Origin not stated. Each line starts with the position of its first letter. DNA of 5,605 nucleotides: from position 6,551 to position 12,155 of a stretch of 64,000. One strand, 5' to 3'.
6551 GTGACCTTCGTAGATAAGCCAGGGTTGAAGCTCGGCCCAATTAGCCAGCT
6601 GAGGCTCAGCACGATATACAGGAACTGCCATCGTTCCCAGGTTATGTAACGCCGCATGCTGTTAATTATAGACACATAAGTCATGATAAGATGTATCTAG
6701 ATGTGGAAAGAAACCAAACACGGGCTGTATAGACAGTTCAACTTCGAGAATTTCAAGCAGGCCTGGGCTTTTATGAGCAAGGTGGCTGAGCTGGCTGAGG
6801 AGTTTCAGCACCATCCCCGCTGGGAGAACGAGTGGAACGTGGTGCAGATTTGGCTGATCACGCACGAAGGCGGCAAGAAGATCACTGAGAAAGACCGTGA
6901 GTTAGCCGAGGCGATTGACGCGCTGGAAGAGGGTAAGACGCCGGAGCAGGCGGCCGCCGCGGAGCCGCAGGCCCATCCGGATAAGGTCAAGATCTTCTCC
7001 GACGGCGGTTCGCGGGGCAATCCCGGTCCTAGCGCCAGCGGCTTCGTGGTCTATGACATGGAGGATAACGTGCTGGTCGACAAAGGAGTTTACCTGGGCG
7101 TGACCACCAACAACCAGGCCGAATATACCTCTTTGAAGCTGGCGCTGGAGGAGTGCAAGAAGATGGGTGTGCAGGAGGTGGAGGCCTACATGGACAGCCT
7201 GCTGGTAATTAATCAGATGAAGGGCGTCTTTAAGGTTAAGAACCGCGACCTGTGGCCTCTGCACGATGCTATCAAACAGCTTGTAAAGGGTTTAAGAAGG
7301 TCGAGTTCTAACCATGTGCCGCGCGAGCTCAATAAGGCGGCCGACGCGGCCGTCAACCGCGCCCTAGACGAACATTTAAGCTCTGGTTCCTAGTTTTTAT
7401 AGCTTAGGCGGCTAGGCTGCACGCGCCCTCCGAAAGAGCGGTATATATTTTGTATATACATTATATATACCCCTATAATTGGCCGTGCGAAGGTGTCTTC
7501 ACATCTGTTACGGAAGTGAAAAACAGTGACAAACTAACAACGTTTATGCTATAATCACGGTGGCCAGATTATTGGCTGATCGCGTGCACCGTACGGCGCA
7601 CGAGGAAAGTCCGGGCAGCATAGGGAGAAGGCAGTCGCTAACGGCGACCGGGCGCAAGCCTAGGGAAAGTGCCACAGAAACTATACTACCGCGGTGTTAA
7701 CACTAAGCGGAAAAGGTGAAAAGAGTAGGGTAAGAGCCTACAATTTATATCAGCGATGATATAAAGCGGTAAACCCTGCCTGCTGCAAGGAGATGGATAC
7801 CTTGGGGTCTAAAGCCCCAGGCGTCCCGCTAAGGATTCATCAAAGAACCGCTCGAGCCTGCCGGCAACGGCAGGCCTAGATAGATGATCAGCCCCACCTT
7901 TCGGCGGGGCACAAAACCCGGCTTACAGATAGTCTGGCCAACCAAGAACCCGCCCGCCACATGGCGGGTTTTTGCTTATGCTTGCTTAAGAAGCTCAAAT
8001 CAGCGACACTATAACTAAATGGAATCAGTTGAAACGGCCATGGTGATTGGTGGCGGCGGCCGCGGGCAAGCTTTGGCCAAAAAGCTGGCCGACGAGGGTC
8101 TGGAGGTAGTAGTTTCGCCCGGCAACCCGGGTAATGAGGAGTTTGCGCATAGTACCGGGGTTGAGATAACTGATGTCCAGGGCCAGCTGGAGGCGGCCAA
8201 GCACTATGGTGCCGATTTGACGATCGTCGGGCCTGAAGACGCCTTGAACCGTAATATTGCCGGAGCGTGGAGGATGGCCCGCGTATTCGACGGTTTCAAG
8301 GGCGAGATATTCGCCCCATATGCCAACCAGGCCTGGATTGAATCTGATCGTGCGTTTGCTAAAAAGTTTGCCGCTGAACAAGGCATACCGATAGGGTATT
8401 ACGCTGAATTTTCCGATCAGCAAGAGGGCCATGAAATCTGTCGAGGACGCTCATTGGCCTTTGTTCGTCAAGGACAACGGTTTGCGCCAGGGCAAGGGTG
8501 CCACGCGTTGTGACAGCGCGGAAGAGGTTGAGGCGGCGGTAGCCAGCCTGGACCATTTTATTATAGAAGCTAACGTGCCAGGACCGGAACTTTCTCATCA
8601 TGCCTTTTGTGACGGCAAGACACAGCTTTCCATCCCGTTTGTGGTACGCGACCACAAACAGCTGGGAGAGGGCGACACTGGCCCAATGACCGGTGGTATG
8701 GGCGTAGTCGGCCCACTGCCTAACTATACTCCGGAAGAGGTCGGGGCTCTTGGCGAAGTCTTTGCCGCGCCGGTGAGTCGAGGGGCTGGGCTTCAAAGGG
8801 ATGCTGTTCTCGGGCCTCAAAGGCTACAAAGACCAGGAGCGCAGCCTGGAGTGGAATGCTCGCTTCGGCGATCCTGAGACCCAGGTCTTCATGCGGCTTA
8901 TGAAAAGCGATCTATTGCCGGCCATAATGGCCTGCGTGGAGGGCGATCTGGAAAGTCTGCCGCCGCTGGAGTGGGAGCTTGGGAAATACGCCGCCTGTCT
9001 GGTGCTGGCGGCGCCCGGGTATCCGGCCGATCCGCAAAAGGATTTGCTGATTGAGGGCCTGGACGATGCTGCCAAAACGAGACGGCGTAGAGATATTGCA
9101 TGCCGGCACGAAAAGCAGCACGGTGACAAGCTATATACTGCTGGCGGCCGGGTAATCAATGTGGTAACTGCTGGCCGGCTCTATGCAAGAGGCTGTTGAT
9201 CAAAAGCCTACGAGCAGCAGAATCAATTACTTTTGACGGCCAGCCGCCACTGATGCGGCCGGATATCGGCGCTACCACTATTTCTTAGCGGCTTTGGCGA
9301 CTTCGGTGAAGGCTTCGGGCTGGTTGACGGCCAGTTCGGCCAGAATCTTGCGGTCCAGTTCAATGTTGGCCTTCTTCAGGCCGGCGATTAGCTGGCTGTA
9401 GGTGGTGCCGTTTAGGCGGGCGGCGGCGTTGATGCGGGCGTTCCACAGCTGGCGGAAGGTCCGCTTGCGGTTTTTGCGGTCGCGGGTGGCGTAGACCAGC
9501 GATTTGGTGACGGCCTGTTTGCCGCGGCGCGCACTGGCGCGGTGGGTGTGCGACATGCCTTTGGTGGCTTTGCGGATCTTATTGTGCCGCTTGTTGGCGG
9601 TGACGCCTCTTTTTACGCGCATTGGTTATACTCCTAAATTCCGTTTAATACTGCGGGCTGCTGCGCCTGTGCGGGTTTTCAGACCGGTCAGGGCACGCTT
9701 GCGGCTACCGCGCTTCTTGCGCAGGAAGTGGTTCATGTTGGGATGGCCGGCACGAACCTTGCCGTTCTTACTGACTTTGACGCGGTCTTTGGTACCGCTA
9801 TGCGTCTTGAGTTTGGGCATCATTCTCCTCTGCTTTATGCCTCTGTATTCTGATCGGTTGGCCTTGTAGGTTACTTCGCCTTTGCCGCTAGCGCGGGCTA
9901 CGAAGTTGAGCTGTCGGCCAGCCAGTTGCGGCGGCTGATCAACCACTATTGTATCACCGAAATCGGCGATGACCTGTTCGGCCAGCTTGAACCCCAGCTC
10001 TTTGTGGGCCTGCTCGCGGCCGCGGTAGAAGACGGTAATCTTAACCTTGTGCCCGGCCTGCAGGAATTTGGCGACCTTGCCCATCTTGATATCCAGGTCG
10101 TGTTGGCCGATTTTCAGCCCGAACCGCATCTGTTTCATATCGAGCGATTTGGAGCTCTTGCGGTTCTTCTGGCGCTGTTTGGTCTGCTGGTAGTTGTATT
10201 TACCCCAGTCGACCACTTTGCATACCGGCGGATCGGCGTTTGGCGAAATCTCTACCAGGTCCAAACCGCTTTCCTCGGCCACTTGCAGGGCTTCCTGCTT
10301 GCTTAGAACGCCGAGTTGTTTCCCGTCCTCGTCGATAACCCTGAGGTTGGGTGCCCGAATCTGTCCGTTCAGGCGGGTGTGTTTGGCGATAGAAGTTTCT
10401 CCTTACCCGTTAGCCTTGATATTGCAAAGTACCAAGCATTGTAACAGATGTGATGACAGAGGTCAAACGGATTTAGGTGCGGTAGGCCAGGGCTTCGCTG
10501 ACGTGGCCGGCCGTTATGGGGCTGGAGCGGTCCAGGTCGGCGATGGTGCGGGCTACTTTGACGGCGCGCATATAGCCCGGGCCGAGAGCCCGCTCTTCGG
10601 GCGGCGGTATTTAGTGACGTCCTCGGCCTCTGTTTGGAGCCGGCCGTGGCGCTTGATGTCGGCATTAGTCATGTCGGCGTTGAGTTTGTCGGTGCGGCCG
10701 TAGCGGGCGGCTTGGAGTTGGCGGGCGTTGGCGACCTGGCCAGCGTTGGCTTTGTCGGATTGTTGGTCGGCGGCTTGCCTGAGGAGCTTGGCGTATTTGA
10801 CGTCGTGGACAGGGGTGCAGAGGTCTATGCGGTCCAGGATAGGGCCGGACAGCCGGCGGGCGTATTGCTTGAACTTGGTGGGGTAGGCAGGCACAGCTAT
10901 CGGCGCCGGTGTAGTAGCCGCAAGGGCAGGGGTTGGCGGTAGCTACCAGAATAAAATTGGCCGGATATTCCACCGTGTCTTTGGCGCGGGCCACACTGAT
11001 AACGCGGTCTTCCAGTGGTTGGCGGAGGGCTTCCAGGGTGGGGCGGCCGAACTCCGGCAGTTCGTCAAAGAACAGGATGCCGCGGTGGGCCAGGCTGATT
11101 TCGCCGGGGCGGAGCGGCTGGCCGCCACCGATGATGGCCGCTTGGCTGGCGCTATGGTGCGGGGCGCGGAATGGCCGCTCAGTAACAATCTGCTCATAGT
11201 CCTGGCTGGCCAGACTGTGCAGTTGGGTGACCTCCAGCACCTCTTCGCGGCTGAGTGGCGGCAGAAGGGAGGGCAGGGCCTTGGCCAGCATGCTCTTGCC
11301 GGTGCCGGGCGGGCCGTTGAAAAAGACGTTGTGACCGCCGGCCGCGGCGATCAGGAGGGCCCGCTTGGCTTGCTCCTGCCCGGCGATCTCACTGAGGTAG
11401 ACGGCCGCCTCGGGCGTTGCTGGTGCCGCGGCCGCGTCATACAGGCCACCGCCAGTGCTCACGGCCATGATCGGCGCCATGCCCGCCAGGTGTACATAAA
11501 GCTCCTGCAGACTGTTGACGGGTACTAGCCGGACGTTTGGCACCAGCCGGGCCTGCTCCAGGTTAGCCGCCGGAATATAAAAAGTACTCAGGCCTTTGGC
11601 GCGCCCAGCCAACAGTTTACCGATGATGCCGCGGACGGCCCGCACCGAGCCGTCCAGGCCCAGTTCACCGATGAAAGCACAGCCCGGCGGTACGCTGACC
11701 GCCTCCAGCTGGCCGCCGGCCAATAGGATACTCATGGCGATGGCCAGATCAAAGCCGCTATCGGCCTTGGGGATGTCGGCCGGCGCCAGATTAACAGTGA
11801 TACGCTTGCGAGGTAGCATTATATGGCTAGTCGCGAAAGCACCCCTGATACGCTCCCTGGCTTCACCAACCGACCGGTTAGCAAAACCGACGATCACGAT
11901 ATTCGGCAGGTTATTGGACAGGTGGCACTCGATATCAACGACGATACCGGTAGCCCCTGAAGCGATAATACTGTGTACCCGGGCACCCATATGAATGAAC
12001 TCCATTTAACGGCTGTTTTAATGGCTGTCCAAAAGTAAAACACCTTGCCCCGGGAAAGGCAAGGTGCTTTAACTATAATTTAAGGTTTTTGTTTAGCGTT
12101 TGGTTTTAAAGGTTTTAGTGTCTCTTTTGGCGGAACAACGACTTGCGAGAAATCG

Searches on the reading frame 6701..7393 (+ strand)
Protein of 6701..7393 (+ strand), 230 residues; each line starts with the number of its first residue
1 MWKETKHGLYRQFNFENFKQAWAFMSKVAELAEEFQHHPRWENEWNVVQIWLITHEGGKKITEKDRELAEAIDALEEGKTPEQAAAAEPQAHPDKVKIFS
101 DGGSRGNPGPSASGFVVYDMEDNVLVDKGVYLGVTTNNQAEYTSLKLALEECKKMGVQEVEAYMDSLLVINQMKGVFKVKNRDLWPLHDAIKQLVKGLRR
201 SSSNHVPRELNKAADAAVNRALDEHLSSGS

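Call 54: search_protein_families(library=pfam, proteins=[window:6701-7393:+], max_evalue=0.001)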
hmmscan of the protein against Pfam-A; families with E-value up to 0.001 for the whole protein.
window:6701-7393:+ (230 aa): 3 families
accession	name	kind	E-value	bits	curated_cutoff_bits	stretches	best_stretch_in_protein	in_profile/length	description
PF01329.24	Pterin_4a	-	3.5e-23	82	26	1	2-75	18-91/91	Pterin 4 alpha carbinolamine dehydratase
PF13456.12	RVT_3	-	2.3e-18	66.7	21.6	1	100-221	2-123/123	Reverse transcriptase-like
PF00075.30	RNase_H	-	2.2e-09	38.1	25.8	1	95-191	3-93/141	RNase H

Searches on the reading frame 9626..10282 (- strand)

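Call 54: search_protein_families(library=pfam, proteins=[window:9626-10282:-], max_evalue=0.001)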
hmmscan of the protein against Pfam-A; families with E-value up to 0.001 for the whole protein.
window:9626-10282:- (218 aa): 3 families
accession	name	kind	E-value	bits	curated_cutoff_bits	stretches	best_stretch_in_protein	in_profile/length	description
PF00707.27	IF3_C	-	3.5e-25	88.2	34.8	1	48-128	2-82/86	Translation initiation factor IF-3, C-terminal domain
PF05198.21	IF3_N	-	1.9e-15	57.2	26.9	1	1-39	31-69/70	Translation initiation factor IF-3, N-terminal domain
PF01632.24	Ribosomal_L35p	-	1.3e-12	48.3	28.9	1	156-214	1-59/61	Ribosomal protein L35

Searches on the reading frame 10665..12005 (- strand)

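Call 54: search_protein_families(library=pfam, proteins=[window:10665-12005:-], max_evalue=0.001)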
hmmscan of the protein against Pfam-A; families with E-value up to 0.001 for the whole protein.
window:10665-12005:- (446 aa): 7 families
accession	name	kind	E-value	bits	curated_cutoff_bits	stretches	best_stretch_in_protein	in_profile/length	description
PF01078.27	Mg_chelatase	-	6.8e-77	258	20.3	1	204-379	2-179/207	Magnesium chelatase, subunit ChlI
PF13541.12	ChlI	-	3e-31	108.3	27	1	25-148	1-121/121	Subunit ChlI of Mg-chelatase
PF07728.20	AAA_5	-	5.2e-10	39.9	22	1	226-361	1-125/139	AAA domain (dynein-related subfamily)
PF00493.29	MCM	-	4.7e-06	26.3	23.3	0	298-365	112-178/224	MCM P-loop domain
PF05362.19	Lon_C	-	3e-05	24.1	21.1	1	66-157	93-181/205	Lon protease (S16) C-terminal proteolytic domain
PF00004.35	AAA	-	0.00017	22.5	21.2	0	228-323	2-73/131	ATPase family associated with various cellular activities (AAA)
PF00158.32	Sigma54_activat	-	0.00019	21.6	20.2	0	216-343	14-129/168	Sigma-54 interaction domain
